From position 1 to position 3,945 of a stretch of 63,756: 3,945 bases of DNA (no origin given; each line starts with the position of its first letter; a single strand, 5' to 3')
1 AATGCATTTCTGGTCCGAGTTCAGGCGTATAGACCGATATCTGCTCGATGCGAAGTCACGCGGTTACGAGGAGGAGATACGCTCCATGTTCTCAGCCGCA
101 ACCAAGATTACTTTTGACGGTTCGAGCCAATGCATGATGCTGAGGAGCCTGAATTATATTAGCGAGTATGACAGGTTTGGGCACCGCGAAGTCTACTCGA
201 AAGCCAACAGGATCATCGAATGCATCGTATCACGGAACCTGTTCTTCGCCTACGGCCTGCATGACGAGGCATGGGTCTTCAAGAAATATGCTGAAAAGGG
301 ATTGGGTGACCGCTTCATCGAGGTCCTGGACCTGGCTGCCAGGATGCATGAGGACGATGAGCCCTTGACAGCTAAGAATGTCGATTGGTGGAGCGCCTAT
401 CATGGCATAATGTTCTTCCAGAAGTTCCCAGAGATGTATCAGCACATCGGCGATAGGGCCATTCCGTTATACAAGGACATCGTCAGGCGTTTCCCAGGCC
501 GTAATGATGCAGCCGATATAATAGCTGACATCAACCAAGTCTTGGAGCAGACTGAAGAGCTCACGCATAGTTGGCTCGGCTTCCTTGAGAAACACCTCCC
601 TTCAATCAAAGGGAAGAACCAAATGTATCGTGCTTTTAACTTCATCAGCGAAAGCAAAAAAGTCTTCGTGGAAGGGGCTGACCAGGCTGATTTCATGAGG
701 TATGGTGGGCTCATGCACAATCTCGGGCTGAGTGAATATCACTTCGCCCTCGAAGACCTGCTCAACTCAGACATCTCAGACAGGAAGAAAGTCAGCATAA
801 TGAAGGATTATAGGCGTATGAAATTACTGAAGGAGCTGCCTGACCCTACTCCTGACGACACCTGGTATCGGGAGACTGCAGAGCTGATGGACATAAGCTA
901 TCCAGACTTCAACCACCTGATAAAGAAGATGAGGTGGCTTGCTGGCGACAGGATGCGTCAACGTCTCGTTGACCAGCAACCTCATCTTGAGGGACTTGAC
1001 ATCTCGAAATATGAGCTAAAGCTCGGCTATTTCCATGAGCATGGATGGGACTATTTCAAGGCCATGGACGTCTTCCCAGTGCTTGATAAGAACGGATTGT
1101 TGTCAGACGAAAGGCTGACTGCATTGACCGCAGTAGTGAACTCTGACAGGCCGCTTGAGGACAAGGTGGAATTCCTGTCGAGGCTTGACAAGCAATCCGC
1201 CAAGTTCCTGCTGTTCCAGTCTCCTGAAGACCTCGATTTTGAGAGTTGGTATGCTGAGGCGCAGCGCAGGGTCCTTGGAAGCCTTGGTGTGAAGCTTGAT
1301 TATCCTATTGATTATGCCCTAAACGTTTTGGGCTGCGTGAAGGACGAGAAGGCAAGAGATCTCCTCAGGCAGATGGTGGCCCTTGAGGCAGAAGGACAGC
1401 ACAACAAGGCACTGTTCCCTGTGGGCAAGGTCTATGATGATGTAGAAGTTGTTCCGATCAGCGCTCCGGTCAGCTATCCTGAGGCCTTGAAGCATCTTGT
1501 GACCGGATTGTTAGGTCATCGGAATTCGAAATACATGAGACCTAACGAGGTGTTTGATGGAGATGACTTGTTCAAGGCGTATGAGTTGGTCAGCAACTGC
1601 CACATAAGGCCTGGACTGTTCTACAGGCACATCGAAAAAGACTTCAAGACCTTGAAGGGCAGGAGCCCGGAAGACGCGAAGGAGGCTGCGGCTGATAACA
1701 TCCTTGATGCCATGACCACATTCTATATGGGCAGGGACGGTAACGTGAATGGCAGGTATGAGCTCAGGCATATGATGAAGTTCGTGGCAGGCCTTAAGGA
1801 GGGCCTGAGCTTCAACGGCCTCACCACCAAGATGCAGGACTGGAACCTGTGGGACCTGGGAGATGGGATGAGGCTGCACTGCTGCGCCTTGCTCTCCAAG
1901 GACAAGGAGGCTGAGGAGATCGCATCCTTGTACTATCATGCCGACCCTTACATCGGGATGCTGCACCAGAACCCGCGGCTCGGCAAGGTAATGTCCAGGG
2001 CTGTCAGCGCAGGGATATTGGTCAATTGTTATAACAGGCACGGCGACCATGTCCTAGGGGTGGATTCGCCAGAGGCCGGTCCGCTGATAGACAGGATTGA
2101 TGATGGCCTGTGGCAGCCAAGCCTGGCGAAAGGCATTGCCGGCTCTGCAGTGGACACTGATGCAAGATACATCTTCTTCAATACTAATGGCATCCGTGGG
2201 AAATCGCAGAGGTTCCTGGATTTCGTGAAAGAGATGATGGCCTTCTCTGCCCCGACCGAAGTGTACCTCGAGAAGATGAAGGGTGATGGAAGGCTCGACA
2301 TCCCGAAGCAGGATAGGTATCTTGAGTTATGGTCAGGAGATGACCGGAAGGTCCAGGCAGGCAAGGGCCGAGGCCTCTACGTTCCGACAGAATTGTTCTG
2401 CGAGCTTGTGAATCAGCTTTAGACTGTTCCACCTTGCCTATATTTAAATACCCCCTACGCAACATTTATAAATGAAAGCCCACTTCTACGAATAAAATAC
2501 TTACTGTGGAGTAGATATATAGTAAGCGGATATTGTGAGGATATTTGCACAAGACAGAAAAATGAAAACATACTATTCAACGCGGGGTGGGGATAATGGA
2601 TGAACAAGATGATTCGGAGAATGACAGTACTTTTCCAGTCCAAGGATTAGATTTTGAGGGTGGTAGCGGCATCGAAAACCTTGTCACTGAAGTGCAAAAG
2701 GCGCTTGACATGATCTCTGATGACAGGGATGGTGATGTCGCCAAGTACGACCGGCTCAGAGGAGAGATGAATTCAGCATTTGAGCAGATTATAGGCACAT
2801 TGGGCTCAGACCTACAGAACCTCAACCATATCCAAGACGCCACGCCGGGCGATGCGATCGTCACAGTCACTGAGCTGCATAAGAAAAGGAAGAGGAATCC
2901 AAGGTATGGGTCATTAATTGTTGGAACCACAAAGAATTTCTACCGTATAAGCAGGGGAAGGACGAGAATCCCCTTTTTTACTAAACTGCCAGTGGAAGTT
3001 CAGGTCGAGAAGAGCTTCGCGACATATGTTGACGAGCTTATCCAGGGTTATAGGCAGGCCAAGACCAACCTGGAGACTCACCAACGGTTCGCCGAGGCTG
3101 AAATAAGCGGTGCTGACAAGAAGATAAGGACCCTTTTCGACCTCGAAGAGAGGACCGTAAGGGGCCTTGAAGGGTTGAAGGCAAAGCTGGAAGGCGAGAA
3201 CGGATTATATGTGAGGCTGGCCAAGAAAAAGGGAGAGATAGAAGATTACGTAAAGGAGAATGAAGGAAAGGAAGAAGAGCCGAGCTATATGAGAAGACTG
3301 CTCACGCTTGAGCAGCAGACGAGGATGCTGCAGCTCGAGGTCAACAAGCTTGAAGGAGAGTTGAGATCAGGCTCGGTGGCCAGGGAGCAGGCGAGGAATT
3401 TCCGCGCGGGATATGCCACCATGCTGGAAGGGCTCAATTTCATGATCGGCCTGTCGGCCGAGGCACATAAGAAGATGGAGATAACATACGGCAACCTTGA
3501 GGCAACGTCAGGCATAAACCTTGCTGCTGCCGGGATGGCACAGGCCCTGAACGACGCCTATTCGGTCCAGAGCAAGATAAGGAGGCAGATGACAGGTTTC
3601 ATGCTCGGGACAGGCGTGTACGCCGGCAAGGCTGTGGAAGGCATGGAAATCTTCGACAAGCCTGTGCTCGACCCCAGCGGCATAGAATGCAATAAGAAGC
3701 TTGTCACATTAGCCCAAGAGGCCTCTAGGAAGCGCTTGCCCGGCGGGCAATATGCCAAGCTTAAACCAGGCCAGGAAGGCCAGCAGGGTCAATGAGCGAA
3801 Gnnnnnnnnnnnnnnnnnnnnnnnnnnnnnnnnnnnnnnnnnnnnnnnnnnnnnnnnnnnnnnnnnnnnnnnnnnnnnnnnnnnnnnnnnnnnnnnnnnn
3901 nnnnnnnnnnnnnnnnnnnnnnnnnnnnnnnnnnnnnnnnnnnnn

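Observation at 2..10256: Ten-kilobase block of six co-directional ORFan genes including three tandem modular paralogs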

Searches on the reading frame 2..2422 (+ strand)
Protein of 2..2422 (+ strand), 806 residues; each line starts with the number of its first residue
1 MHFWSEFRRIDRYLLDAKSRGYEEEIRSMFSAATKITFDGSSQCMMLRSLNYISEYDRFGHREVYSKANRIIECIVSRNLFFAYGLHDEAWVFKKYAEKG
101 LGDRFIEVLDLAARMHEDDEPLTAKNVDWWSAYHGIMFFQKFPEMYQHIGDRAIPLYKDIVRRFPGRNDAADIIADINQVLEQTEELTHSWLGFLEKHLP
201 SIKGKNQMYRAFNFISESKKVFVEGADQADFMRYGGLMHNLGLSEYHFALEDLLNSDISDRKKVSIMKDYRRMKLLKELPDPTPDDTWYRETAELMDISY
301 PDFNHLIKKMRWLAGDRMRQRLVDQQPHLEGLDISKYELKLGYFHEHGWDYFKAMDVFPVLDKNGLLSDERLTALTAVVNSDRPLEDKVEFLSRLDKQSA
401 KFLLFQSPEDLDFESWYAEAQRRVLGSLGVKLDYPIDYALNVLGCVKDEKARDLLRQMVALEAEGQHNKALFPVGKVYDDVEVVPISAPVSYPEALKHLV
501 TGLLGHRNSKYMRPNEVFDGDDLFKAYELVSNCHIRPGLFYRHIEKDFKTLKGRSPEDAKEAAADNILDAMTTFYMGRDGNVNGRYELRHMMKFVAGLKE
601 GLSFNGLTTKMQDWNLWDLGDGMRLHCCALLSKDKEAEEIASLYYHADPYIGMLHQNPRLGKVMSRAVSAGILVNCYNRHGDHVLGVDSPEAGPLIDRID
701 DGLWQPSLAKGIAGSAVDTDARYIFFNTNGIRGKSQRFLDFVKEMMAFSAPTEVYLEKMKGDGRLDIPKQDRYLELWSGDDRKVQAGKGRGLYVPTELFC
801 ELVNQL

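Call 4: search_protein_families(library=pfam, proteins=[window:2-2422:+], max_evalue=1)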
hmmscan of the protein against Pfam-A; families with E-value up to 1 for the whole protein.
window:2-2422:+ (806 aa): 1 family
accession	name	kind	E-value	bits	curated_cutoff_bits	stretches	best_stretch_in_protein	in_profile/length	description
PF24182.1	G1RFP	-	0.18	11.9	22.6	1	106-119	3-19/36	Gene 1 ring forming protein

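Call 5: search_protein_families(library=ncbifam, proteins=[window:2-2422:+], max_evalue=1)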
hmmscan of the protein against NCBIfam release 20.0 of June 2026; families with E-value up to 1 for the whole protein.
window:2-2422:+ (806 aa): 0 families

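Call 6: search_protein_families(library=phrogs, proteins=[window:2-2422:+], max_evalue=1)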
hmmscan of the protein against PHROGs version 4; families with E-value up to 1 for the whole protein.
window:2-2422:+ (806 aa): 0 families

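Call 7: search_protein_families(library=padloc, proteins=[window:2-2422:+], max_evalue=1)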
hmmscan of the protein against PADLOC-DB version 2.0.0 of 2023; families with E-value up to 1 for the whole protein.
window:2-2422:+ (806 aa): 0 families

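Call 25: find_homologous_proteins(query=window:2-2419:+, max_evalue=0.01)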
Query window:2-2419:+ (806 aa): 1 proteins with E <= 0.01 among 8000 candidates.
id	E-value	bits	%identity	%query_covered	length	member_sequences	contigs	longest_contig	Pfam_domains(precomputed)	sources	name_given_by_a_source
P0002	4.3e-55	206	81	15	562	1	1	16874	PF00583.32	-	-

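Call 28: find_encoding_contigs(protein=P0002, flank=10000, max_places=6)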
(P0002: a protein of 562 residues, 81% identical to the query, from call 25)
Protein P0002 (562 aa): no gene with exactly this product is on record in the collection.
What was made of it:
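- It is inferred from a relative whose contig could not be retrieved (call 28).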

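Call 29: search_protein_families(library=pfam, proteins=[P0002], max_evalue=0.1)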
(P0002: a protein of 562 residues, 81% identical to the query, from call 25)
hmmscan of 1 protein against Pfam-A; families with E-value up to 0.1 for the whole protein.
P0002 (562 aa): 2 families
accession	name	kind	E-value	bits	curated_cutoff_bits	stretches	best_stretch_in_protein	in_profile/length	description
PF00583.31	Acetyltransf_1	-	4.4e-07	30.6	20.7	1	63-156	14-106/116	Acetyltransferase (GNAT) family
PF13535.11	ATP-grasp_4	-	0.083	12.9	27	0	81-150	69-132/160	ATP-grasp domain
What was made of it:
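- On NAT-type GNAT acetyltransferases (Naa10/20/30/50, archaeal Ard1, RimI): P0002 residues 63-156, E 4.4e-7, 30.6 bits against a cutoff of 20.7 (call 29).
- Closest known: Bacterial protein acetyltransferase Pat/YfiQ type. Different: Neither is found here (calls 4, 29).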

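Call 33: search_solved_structures(query=window:2-2419:+, max_evalue=1)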
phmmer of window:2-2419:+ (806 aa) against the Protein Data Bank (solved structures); distinct sequences matched with E-value up to 1: 2.
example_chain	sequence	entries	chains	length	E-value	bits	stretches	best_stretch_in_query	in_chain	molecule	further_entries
6emw_F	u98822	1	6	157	0.69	11.4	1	631-669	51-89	ATP-dependent Clp protease ATP-binding subunit ClpC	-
3g4x_A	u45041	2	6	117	0.95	10.9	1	117-185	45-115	Superoxide dismutase [Ni]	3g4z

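Call 58: find_homologous_proteins(query=A6, max_evalue=0.001)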
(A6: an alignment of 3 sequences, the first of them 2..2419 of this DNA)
Query A6 (3 sequences) (806 aa, profile of the alignment): 1 proteins with E <= 0.001 among 8000 candidates.
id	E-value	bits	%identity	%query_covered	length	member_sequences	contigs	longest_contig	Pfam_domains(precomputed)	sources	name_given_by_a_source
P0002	3.9e-34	136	81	15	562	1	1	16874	PF00583.32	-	-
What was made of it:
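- Tried and rejected: For g1 and for the g1 alignment it found only P0002 (calls 25, 58).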

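Call 72: search_solved_structures(query=A10, max_evalue=5)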
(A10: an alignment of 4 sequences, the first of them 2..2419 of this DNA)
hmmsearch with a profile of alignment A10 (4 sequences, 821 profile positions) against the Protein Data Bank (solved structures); distinct sequences matched with E-value up to 5: 2.
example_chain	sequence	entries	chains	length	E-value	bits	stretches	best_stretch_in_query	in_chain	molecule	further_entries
4hwg_A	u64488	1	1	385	0.15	13.3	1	212-287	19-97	UDP-N-acetylglucosamine 2-epimerase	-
8iml_3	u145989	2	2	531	0.35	12.1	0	14-56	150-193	CpcJ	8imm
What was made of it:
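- On NAT auxiliary subunits (Naa15/NARP1, Naa25/Mdm20, Naa35/Mak10): PDB profile search with A10 gives nothing relevant at E<=5 (call 72).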

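Call 84: predict_structure(alignment_id=A10)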
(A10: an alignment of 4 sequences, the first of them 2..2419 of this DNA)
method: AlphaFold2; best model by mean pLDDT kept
length: 806 residues; sequences in the alignment: 4
mean_pLDDT: 50.0   pTM: 0.31
mean pLDDT of the five models: 50.0, 49.5, 48.1, 47.3, 44.3
residues with pLDDT >= 90: 1; 70-90: 155; 50-70: 191; < 50: 459
segments of 3 or more residues with pLDDT < 50: 1-18, 25-252, 270-280, 312-318, 430-488, 506-515, 532-539, 577-583, 604-609, 611-671, 690-696, 761-785
pLDDT, mean of each block of 10 residues (from residue 1): 30 47 47 32 29 34 42 37 32 38 41 37 38 40 34 36 35 37 35 35 30 30 29 41 43 55 53 42 56 59 56 46 60 60 62 77 76 81 86 75 71 79 58 40 37 45 38 27 31 74 47 47 58 43 71 79 82 55 55 69 49 36 24 26 30 31 31 67 69 48 65 64 73 64 71 68 35 38 51 83 76
secondary structure, 60 per line:
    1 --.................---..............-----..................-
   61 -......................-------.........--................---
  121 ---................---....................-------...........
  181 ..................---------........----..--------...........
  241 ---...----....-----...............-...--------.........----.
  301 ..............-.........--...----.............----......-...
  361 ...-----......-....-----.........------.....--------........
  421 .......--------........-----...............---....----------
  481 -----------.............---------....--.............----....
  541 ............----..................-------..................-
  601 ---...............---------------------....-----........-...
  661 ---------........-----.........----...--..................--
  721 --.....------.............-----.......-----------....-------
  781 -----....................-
elements in order (helices of 4 or more, strands of 3 or more residues): H3-19 H23-36 H42-59 H62-83 H91-97 H102-117 H124-139 H143-162 H170-198 H208-215 H230-240 H251-254 H260-274 H287-295 H300-314 H316-324 H334-346 H351-356 H358-363 H369-374 H376-379 H385-393 H400-404 H413-427 H436-443 H449-463 H467-470 H492-504 H514-517 H520-532 H537-552 H557-574 H582-599 H604-618 H640-643 H649-656 E670-677 E683-691 H701-718 E723-727 H734-746 E752-758 H770-773 E786-795 H796-805
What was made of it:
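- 2..2422 (+): g1: C-terminal 806 aa of a protein of at least about 1247 aa, cut by the window edge. It is mostly alpha-helical with a C-terminal alpha/beta domain. AF2 model has mean pLDDT 50 (call 84).
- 1799..2419 (+): g1 C-terminal conserved domain (residues about 600-806), the best conserved part of the family, with a predicted GNAT-like alpha/beta topology. Model pLDDT is 65-83 for residues 670-806 (call 84).
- On NAT auxiliary subunits (Naa15/NARP1, Naa25/Mdm20, Naa35/Mak10): The AF2 model shows about 35 helices in hairpin-like pairs over residues 1-660, but pLDDT is mostly below 50 (call 84).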

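Call 89: fold_search(model_id=the predicted structure, library=pdb)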
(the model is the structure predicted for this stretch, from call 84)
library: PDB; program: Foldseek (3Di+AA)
matches with E <= 10: 122; with E <= 0.001: 0
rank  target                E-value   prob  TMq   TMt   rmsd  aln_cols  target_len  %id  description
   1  6yzz                  4.1e-01  0.95  0.10  0.44   5.8       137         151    9  Arabidopsis thaliana Naa50 in complex with AcCoA (released 2020-12-30)
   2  6edz_D                4.4e-01  0.25  0.13  0.14  30.5       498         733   10  Crystal structure of Mycobacterium tuberculosis ICL2 in complex with acetyl-CoA, form I (released 2019-08-14)
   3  6edz_C                5.2e-01  0.23  0.13  0.15  30.4       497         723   10  Crystal structure of Mycobacterium tuberculosis ICL2 in complex with acetyl-CoA, form I (released 2019-08-14)
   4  6edz_A                5.2e-01  0.23  0.13  0.14  30.2       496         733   10  Crystal structure of Mycobacterium tuberculosis ICL2 in complex with acetyl-CoA, form I (released 2019-08-14)
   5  4roe_A                6.7e-01  0.08  0.07  0.13  22.2       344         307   13  Human TFIIB-related factor 2 (Brf2) and TBP bound to RPPH1 promoter (released 2015-12-30)
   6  9fpz_2                9.0e-01  0.92  0.12  0.45   6.2       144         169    8  Human NatA-MAP2 80S ribosome complex (released 2024-07-03)
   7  6wfg_C                9.7e-01  0.69  0.09  0.38   8.7       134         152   13  Crystal structure of human Naa50 in complex with an inhibitor (compound 3) identified using DNA encoded library techno (released 2020-07-01)
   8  6wf5_A                9.7e-01  0.69  0.10  0.37   8.7       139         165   14  Crystal structure of human Naa50 in complex with a truncated cofactor derived inhibitor (compound 2) (released 2020-07-01)
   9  5nnp_F                1.0e+00  0.89  0.11  0.41   6.1       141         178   10  Structure of Naa15/Naa10 bound to HypK-THB (released 2017-06-14)
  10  6edw_B                1.0e+00  0.09  0.11  0.12  43.7       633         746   10  Crystal structure of Mycobacterium tuberculosis ICL2 in the apo form (released 2019-08-14)
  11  6wf5_B                1.1e+00  0.72  0.09  0.37   8.8       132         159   13  Crystal structure of human Naa50 in complex with a truncated cofactor derived inhibitor (compound 2) (released 2020-07-01)
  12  4roc_A                1.1e+00  0.06  0.07  0.14  20.0       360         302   12  Human TFIIB-related factor 2 (Brf2) and TBP bound to U6#2 promoter (released 2015-12-30)
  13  6edw_D                1.1e+00  0.12  0.12  0.13  44.3       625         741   10  Crystal structure of Mycobacterium tuberculosis ICL2 in the apo form (released 2019-08-14)
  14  5nnp_B                1.2e+00  0.87  0.11  0.41   5.9       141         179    9  Structure of Naa15/Naa10 bound to HypK-THB (released 2017-06-14)
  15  8cdj_D                1.2e+00  0.04  0.08  0.08  29.6       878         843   10  CAND1 b-hairpin++-SCF-SKP2 CAND1 rolling SCF engaged (released 2023-04-19)
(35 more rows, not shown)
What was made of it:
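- Closest known: Eukaryotic N-terminal acetyltransferase complexes: NatB. Same: There may be a second GNAT-fold unit on the same scaffold, as with Naa50 on Naa15 (call 89, weak).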

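Call 107: search_solved_structures(query=P0002, max_evalue=0.05, show_alignments=1)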
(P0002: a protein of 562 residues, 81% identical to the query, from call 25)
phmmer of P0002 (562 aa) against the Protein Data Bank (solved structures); distinct sequences matched with E-value up to 0.05: 0.
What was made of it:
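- On NAT-type GNAT acetyltransferases (Naa10/20/30/50, archaeal Ard1, RimI): P0002 alone gives no PDB hit at E<=0.05 (call 107).
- P0002 alone hits no PDB chain (call 107).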

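Call 108: search_dna_similar(query=window:2-2419:+, collection=phages, mode=protein, max_evalue=0.001, max_rows=5)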
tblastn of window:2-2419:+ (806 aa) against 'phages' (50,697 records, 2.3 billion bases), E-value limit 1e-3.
No match.

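Call 110: search_dna_similar(query=window:2-2419:+, collection=plasmids, mode=protein, max_evalue=0.001, max_rows=5)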
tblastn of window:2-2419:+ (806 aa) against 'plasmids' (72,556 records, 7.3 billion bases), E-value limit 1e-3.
No match.

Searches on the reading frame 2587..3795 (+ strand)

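Call 4: search_protein_families(library=pfam, proteins=[window:2587-3795:+], max_evalue=1)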
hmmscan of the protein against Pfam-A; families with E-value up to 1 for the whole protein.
window:2587-3795:+ (402 aa): 1 family
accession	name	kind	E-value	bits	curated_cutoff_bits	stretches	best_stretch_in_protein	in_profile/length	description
PF04799.18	Fzo_mitofusin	-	0.035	14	27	1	131-189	86-144/161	fzo-like conserved region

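Call 5: search_protein_families(library=ncbifam, proteins=[window:2587-3795:+], max_evalue=1)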
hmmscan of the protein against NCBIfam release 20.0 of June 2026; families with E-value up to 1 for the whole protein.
window:2587-3795:+ (402 aa): 0 families

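Call 6: search_protein_families(library=phrogs, proteins=[window:2587-3795:+], max_evalue=1)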
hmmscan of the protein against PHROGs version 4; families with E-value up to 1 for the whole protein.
window:2587-3795:+ (402 aa): 1 family
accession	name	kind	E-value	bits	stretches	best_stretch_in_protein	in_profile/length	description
phrog_10391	-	unknown function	0.025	14.7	1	13-164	147-291/403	-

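Call 7: search_protein_families(library=padloc, proteins=[window:2587-3795:+], max_evalue=1)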
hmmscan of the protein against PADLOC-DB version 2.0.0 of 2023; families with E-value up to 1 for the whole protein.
window:2587-3795:+ (402 aa): 3 families
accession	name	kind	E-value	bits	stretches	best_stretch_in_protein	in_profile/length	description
PDLC02709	PbeC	-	0.00025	17.8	1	134-264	378-509/661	PbeC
PDLC03859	LmuB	-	0.0026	15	1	135-279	346-485/611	-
PDLC03857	LmuA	-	0.008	13.9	1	93-161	138-205/327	-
